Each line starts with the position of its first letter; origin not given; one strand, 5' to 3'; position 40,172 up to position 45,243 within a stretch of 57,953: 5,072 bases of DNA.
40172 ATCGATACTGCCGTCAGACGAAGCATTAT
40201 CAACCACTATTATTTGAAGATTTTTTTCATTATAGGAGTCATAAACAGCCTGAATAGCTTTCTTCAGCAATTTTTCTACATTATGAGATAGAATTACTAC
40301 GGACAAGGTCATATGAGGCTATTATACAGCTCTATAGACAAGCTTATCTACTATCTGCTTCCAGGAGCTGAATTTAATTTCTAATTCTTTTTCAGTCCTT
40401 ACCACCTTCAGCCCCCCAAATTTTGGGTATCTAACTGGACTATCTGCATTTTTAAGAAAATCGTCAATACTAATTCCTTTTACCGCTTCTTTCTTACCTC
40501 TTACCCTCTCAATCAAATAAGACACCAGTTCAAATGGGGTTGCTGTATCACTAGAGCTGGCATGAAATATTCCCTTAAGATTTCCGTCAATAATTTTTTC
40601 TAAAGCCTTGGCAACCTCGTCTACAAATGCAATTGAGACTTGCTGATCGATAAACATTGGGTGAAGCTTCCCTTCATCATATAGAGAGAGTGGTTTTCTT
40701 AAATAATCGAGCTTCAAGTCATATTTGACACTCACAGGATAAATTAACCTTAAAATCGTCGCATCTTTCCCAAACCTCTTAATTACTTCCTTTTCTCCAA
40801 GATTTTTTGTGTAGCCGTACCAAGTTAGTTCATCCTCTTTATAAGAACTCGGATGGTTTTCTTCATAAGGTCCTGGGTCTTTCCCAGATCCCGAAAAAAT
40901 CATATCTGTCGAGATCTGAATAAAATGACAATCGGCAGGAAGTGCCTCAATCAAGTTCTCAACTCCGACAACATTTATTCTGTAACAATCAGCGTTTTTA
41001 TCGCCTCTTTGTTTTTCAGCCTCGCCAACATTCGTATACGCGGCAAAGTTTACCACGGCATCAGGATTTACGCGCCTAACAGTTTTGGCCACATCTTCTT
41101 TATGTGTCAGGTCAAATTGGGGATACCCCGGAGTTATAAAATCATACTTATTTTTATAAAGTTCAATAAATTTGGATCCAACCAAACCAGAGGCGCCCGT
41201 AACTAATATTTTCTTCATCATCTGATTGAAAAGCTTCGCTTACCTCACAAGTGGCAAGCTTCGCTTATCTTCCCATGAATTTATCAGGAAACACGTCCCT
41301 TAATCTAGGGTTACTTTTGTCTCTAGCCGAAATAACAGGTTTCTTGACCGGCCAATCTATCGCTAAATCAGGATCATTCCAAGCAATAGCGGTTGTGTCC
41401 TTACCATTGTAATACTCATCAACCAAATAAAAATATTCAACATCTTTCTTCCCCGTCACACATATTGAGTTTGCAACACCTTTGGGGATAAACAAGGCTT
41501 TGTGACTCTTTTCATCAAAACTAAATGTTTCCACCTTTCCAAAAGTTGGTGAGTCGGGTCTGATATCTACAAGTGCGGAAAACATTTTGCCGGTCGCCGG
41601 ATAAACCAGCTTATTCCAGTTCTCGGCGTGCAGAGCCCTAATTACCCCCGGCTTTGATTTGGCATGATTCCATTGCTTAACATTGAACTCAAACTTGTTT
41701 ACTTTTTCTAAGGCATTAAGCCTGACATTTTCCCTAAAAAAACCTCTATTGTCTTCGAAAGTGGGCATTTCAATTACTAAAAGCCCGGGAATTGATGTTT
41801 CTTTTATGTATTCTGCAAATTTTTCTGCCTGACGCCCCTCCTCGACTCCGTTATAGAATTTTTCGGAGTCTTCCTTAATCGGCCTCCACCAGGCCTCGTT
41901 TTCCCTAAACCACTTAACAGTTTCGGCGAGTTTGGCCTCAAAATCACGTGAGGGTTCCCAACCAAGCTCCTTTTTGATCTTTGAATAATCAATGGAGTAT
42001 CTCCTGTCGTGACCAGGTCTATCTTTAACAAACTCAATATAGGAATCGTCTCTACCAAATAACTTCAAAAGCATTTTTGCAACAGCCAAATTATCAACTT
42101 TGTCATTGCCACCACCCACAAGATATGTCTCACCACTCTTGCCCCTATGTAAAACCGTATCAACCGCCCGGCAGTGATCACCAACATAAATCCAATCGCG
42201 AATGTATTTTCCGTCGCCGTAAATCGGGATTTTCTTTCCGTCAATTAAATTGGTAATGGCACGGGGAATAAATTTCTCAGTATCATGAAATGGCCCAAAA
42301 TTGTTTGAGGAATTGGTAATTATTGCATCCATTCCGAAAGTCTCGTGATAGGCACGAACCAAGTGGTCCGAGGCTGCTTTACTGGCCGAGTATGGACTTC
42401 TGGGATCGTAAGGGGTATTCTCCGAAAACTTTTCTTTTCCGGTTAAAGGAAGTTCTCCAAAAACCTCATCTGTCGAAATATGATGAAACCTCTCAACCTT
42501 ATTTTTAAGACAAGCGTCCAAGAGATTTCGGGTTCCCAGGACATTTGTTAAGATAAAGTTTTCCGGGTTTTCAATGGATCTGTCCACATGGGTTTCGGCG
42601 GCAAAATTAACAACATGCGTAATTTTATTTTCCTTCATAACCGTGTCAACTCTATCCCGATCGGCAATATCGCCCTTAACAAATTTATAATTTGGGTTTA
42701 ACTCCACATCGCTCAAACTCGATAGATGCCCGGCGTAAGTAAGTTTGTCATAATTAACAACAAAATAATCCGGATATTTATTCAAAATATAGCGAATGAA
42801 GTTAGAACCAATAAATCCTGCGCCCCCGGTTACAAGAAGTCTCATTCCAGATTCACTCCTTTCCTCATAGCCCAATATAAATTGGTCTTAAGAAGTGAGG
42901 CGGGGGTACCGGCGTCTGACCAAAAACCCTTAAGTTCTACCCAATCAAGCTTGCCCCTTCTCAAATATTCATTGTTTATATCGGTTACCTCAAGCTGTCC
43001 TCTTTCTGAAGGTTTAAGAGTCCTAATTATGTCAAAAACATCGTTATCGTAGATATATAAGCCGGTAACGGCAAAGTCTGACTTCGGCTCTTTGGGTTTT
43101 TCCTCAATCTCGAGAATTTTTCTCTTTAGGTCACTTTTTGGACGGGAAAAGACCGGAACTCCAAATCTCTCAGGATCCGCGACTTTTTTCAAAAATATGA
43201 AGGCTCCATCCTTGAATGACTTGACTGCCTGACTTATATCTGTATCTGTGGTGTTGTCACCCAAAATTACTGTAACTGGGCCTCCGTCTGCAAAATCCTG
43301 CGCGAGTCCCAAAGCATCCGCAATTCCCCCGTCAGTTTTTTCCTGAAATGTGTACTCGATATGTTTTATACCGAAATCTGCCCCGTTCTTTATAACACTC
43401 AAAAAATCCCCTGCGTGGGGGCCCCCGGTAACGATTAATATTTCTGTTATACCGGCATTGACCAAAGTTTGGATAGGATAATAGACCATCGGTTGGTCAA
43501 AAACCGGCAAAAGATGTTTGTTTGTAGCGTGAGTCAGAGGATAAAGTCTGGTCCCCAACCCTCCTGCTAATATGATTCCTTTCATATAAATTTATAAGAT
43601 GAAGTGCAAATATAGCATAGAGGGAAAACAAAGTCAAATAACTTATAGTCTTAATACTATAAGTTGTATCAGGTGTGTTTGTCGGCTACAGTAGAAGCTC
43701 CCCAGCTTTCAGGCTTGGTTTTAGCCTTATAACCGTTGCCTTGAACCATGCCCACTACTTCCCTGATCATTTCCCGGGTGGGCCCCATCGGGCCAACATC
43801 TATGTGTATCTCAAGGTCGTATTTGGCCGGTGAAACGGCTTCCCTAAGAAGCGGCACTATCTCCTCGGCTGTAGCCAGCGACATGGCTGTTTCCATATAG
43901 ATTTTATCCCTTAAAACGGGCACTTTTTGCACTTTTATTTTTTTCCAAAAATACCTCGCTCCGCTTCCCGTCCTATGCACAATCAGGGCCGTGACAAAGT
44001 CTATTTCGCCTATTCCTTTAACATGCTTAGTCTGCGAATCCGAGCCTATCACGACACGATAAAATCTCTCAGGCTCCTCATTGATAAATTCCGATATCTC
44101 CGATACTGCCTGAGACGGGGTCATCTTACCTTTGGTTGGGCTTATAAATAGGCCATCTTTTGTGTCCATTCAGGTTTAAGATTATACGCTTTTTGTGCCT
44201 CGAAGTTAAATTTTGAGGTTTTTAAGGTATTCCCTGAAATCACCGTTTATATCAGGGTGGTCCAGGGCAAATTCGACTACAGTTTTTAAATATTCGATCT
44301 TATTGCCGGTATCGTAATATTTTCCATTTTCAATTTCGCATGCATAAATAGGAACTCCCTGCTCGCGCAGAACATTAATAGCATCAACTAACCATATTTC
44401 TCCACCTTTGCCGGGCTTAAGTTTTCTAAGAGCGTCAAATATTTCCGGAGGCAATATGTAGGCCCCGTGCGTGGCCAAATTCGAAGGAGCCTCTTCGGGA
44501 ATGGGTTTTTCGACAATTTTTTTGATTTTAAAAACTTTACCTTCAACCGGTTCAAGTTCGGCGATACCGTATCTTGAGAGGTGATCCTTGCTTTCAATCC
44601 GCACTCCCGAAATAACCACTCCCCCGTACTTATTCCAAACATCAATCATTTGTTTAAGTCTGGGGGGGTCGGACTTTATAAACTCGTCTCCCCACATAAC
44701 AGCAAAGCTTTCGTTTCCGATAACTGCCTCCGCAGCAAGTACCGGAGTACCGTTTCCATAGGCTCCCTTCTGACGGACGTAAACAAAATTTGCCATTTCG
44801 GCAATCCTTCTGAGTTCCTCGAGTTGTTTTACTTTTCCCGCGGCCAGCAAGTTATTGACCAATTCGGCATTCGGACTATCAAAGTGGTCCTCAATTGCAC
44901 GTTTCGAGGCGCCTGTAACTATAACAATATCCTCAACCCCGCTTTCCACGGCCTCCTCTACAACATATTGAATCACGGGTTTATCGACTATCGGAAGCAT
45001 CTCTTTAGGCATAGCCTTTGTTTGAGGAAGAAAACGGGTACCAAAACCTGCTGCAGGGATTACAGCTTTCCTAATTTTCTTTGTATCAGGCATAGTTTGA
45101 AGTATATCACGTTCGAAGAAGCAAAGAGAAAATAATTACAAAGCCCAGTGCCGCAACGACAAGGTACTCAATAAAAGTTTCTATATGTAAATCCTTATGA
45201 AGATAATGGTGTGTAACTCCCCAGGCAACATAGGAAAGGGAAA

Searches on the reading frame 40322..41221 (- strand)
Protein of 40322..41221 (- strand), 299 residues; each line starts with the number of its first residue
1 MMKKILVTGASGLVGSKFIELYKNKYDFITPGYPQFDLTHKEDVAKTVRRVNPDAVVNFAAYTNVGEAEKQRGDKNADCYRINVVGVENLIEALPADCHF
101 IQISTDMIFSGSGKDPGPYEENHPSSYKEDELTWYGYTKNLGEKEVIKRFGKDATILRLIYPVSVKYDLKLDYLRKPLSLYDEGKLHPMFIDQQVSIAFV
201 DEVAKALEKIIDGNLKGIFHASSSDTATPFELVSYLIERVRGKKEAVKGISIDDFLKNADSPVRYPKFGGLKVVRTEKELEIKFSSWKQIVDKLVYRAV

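Call 7: search_protein_families(library=pfam, max_evalue=0.001, proteins=[window:40322-41221:-])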
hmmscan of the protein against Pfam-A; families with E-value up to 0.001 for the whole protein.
window:40322-41221:- (299 aa): 5 families
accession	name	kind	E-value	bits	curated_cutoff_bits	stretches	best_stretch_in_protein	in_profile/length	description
PF04321.23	RmlD_sub_bind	-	5.4e-38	131.1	27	1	4-295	2-282/287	RmlD substrate binding domain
PF01370.27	Epimerase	-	2.5e-18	66.8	20.9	1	5-162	1-172/240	NAD dependent epimerase/dehydratase family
PF16363.11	GDP_Man_Dehyd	-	5.5e-11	42.9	27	1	35-125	58-147/332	GDP-mannose 4,6 dehydratase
PF02719.21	Polysacc_synt_2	-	4.3e-05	23.3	20.2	0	37-106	62-129/293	Polysaccharide biosynthesis protein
PF07993.18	NAD_binding_4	-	0.0007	19.3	20.1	0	54-206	90-257/258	Male sterility protein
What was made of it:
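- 40322..41221 (-): RmlD, dTDP-4-dehydrorhamnose reductase. RmlD_sub_bind, E 5e-38 (call 7).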

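Call 43: search_protein_families(library=ncbifam, max_evalue=0.00001, proteins=[window:40322-41221:-])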
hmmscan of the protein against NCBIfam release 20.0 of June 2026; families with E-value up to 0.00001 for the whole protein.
window:40322-41221:- (299 aa): 4 families
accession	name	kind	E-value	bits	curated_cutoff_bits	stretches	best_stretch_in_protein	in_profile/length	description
TIGR01214.1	rmlD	equivalog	3.7e-35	121.4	224.05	1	4-295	1-282/285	dTDP-4-dehydrorhamnose reductase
NF007440.0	PRK09987.1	equivalog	1.3e-13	50.9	308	1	37-294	39-289/299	dTDP-4-dehydrorhamnose reductase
TIGR01181.1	dTDP_gluc_dehyt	equivalog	1.3e-10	40.9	365.1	1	35-115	56-135/321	dTDP-glucose 4,6-dehydratase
TIGR01179.1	galE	equivalog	4e-07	29.2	262.3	0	35-144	53-154/332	UDP-glucose 4-epimerase GalE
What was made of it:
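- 40322..41221 (-): TIGR01214, E 4e-35 (call 43).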

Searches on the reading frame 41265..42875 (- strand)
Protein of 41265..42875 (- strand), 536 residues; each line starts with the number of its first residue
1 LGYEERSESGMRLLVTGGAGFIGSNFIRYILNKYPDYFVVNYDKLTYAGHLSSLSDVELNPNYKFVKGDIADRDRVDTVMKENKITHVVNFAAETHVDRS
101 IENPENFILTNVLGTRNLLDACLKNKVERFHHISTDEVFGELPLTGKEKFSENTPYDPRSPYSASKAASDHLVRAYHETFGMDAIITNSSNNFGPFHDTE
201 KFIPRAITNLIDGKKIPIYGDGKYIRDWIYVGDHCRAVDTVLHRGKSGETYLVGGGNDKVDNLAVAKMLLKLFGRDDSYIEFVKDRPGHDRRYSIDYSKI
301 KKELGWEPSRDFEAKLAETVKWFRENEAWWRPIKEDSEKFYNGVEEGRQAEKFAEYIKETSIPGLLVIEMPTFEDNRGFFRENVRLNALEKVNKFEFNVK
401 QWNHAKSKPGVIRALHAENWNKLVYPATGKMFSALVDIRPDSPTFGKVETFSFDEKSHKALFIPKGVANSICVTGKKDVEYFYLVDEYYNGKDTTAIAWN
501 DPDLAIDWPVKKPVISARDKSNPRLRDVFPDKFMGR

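Call 7: search_protein_families(library=pfam, max_evalue=0.001, proteins=[window:41265-42875:-])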
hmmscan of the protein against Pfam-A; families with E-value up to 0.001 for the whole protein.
window:41265-42875:- (536 aa): 9 families
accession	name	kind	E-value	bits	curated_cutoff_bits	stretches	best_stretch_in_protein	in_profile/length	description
PF16363.11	GDP_Man_Dehyd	-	5.3e-85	286.2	27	1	14-318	1-331/332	GDP-mannose 4,6 dehydratase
PF01370.27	Epimerase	-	8.7e-69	232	20.9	1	14-254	2-240/240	NAD dependent epimerase/dehydratase family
PF00908.23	dTDP_sugar_isom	-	1.4e-43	149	27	1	359-527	1-168/168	dTDP-4-dehydrorhamnose 3,5-epimerase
PF02719.21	Polysacc_synt_2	-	2.4e-22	79.9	20.2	1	13-288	1-266/293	Polysaccharide biosynthesis protein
PF01073.25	3Beta_HSD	-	1.2e-21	77.4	22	1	14-233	1-220/280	3-beta hydroxysteroid dehydrogenase/isomerase family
PF04321.23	RmlD_sub_bind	-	1.5e-17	64.1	27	1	11-179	1-142/287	RmlD substrate binding domain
PF07993.18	NAD_binding_4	-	2.7e-15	56.7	20.1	1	15-191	1-206/258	Male sterility protein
PF13460.12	NAD_binding_10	-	1.9e-06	28.3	27.2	1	17-175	1-133/184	NAD(P)H-binding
PF00106.31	adh_short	-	6e-05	23.1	26.6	0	14-123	4-120/195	short chain dehydrogenase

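Call 43: search_protein_families(library=ncbifam, max_evalue=0.00001, proteins=[window:41265-42875:-])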
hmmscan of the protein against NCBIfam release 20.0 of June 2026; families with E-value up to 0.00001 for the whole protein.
window:41265-42875:- (536 aa): 25 families
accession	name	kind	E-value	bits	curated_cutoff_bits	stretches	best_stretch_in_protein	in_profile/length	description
TIGR01181.1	dTDP_gluc_dehyt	equivalog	6.1e-142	472.4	365.1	1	12-333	1-321/321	dTDP-glucose 4,6-dehydratase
NF007490.0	PRK10084.1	subfamily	5.9e-109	364.4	649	1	11-339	1-350/361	dTDP-glucose 4,6-dehydratase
NF007582.0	PRK10217.1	equivalog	9.2e-105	350.6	698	1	12-337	3-345/355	dTDP-glucose 4,6-dehydratase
TIGR01179.1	galE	equivalog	7.9e-39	133.4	262.3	1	12-326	1-328/332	UDP-glucose 4-epimerase GalE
TIGR04180.1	EDH_00030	hypoth_equivalog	1e-38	133.1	475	1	14-309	2-295/297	NAD-dependent 4,6-dehydratase LegB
TIGR01221.1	rmlC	equivalog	1.3e-36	126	155.75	1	357-527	2-174/176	dTDP-4-dehydrorhamnose 3,5-epimerase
TIGR02622.1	CDP_4_6_dhtase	equivalog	2.3e-22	79.6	278.45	1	11-325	5-332/352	CDP-glucose 4,6-dehydratase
NF007956.0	PRK10675.1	subfamily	3.4e-22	79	394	1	11-172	1-159/338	UDP-glucose 4-epimerase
TIGR01472.1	gmd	equivalog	1.7e-21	76.8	415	1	62-256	55-252/342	GDP-mannose 4,6-dehydratase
TIGR03466.1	HpnA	hypoth_equivalog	2.6e-21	75.9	367.65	1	12-262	2-237/327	hopanoid-associated sugar epimerase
NF052578.1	StrlDmthSdmBMthl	equivalog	5.6e-20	72.3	600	1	11-262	1-236/328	sterol demethylase protein SdmB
TIGR03589.1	PseB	equivalog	2.5e-19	69.4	407.75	1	12-152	6-142/324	UDP-N-acetylglucosamine 4,6-dehydratase (inverting)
TIGR02197.1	heptose_epim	equivalog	1.4e-17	63.8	274.6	1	13-322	1-312/316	ADP-glyceromanno-heptose 6-epimerase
NF011728.1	PRK15181.1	equivalog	1.9e-17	63.3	760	1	11-325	16-339/348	Vi polysaccharide biosynthesis UDP-N-acetylglucosaminuronic acid C-4 epimerase TviC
NF047922.1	GDPFucSynFcl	equivalog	5.9e-17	62.1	500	1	69-327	38-305/308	GDP-L-fucose synthase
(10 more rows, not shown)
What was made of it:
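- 41265..42875 (-): RmlB-RmlC fusion: dTDP-glucose 4,6-dehydratase plus 3,5-epimerase. TIGR01181 472 bits, above its cut-off; rmlC domain at residues 357-527 (calls 7, 43).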

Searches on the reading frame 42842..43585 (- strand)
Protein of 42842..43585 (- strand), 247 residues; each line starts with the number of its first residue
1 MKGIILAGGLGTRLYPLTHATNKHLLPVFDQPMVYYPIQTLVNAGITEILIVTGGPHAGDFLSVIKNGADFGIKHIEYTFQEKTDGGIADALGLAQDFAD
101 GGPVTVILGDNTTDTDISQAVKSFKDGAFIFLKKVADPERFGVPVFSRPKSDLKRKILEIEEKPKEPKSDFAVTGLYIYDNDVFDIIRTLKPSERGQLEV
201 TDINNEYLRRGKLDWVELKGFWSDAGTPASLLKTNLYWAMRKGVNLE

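Call 7: search_protein_families(library=pfam, max_evalue=0.001, proteins=[window:42842-43585:-])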
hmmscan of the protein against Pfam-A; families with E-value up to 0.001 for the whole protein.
window:42842-43585:- (247 aa): 2 families
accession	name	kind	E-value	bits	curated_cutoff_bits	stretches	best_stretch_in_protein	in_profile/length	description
PF00483.29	NTP_transferase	-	4.8e-54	184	21.2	1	2-235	1-239/245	Nucleotidyl transferase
PF12804.13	NTP_transf_3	-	1e-08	35.9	27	1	3-122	1-109/160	MobA-like NTP transferase domain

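Call 43: search_protein_families(library=ncbifam, max_evalue=0.00001, proteins=[window:42842-43585:-])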
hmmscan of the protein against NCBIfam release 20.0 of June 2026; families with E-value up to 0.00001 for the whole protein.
window:42842-43585:- (247 aa): 21 families
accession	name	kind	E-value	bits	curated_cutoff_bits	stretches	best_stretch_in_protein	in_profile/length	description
TIGR01207.1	rmlA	equivalog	7.4e-69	232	360.65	1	2-235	1-233/286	glucose-1-phosphate thymidylyltransferase RfbA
TIGR01208.1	rmlA_long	equivalog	5.3e-59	199.9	320.25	1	2-236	1-232/353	glucose-1-phosphate thymidylyltransferase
NF012024.0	PRK15480.1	equivalog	6.4e-56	189.6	588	1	2-237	5-239/292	glucose-1-phosphate thymidylyltransferase RfbA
TIGR03992.1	Arch_glmU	subfamily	1e-44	153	292.1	1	1-236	1-225/393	bifunctional sugar-1-phosphate nucleotidylyltransferase/acetyltransferase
NF041313.1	UDPGP_AglF_Halo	equivalog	3.8e-32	111.6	400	1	1-231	1-227/234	UTP--glucose-1-phosphate uridylyltransferase AglF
NF041173.1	Sug_nt_acttase_Thmprot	equivalog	6.5e-31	107.7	600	1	1-236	1-225/405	bifunctional sugar-1-phosphate nucleotidylyltransferase/acetyltransferase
TIGR01099.1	galU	equivalog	2e-27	96.4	326.8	2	2-54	3-55/261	UTP--glucose-1-phosphate uridylyltransferase GalU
NF045761.1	NAMPUrTaseMurU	equivalog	1.1e-20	74.5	250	1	1-233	1-222/226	N-acetylmuramate alpha-1-phosphate uridylyltransferase MurU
NF052502.1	man1P_GTase_Rv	exception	3.5e-20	72.2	440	1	3-233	3-225/352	mannose-1-phosphate guanylyltransferase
NF007516.0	PRK10122.1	equivalog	5.7e-16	58.5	534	1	2-54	5-57/297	UTP--glucose-1-phosphate uridylyltransferase GalF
NF009928.0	PRK13389.1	equivalog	7.1e-15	54.9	548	1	2-54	10-62/302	UTP--glucose-1-phosphate uridylyltransferase GalU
TIGR01105.1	galF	equivalog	3.2e-14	52.8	659.2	1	2-54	5-57/297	GalU regulator GalF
NF003670.0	PRK05293.1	equivalog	6.2e-14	51.7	470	1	138-237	160-257/382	glucose-1-phosphate adenylyltransferase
TIGR02623.1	G1P_cyt_trans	equivalog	1.9e-11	43.9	300.25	0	1-54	1-54/255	glucose-1-phosphate cytidylyltransferase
TIGR02091.1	glgC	equivalog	2e-11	43.5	424.9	0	3-53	3-54/364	glucose-1-phosphate adenylyltransferase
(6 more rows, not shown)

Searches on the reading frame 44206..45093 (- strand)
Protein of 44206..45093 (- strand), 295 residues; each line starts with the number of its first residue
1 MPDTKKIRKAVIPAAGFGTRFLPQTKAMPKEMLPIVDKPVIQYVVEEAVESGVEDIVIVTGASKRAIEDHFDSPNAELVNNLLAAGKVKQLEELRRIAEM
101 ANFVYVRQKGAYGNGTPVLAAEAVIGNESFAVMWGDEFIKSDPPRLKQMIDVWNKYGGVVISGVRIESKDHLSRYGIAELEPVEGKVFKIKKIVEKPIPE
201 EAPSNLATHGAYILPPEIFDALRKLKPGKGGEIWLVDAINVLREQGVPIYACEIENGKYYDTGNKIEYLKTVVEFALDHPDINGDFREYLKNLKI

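Call 7: search_protein_families(library=pfam, max_evalue=0.001, proteins=[window:44206-45093:-])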
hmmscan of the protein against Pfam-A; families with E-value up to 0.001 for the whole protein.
window:44206-45093:- (295 aa): 3 families
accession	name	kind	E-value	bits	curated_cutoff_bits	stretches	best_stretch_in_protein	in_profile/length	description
PF00483.29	NTP_transferase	-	3.7e-28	99.2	21.2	1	9-270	1-237/245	Nucleotidyl transferase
PF12804.13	NTP_transf_3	-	1.1e-07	32.6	27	1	10-82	1-66/160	MobA-like NTP transferase domain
PF01128.25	IspD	-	0.0004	20.7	27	1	10-78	3-70/221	2-C-methyl-D-erythritol 4-phosphate cytidylyltransferase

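Call 43: search_protein_families(library=ncbifam, max_evalue=0.00001, proteins=[window:44206-45093:-])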
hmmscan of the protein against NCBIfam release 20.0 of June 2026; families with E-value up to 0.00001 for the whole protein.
window:44206-45093:- (295 aa): 22 families
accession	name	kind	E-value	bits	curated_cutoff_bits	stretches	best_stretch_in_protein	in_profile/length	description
TIGR01099.1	galU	equivalog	4.8e-95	318.1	326.8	1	7-271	1-261/261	UTP--glucose-1-phosphate uridylyltransferase GalU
NF009928.0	PRK13389.1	equivalog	1.8e-62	211.2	548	1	5-292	6-296/302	UTP--glucose-1-phosphate uridylyltransferase GalU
NF007516.0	PRK10122.1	equivalog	5.3e-51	173.5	534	1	9-293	5-294/297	UTP--glucose-1-phosphate uridylyltransferase GalF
TIGR01105.1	galF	equivalog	2.8e-47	161.3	659.2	1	9-293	5-294/297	GalU regulator GalF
TIGR01208.1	rmlA_long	equivalog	1.4e-34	119.6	320.25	1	9-272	1-231/353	glucose-1-phosphate thymidylyltransferase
TIGR03992.1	Arch_glmU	subfamily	3.4e-34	118.4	292.1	1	9-271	2-223/393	bifunctional sugar-1-phosphate nucleotidylyltransferase/acetyltransferase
NF041313.1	UDPGP_AglF_Halo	equivalog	1.1e-29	103.5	400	2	104-260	74-219/234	UTP--glucose-1-phosphate uridylyltransferase AglF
NF041173.1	Sug_nt_acttase_Thmprot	equivalog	3.7e-20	72.2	600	1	9-266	2-218/405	bifunctional sugar-1-phosphate nucleotidylyltransferase/acetyltransferase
NF012024.0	PRK15480.1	equivalog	6e-18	65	588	1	6-265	2-230/292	glucose-1-phosphate thymidylyltransferase RfbA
TIGR01207.1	rmlA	equivalog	1e-15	57.6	360.65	1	9-64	1-56/286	glucose-1-phosphate thymidylyltransferase RfbA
NF010933.0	PRK14353.1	equivalog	7.2e-11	41.3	505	0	5-73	3-68/453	bifunctional UDP-N-acetylglucosamine diphosphorylase/glucosamine-1-phosphate N-acetyltransferase GlmU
NF045761.1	NAMPUrTaseMurU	equivalog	9.9e-11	41.9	250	1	9-70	2-63/226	N-acetylmuramate alpha-1-phosphate uridylyltransferase MurU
TIGR01173.1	glmU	equivalog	2.3e-10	39.9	366.85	1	9-80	2-70/452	bifunctional UDP-N-acetylglucosamine diphosphorylase/glucosamine-1-phosphate N-acetyltransferase GlmU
NF010934.1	PRK14354.1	equivalog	4.2e-09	35.4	450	0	10-72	2-61/447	bifunctional UDP-N-acetylglucosamine diphosphorylase/glucosamine-1-phosphate N-acetyltransferase GlmU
NF010935.0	PRK14355.1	equivalog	4.6e-09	35.4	718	1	9-73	5-66/459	bifunctional UDP-N-acetylglucosamine diphosphorylase/glucosamine-1-phosphate N-acetyltransferase GlmU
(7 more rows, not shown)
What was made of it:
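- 44206..45093 (-): GalU, UTP-glucose-1-phosphate uridylyltransferase. TIGR01099, E 5e-95 (call 43).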
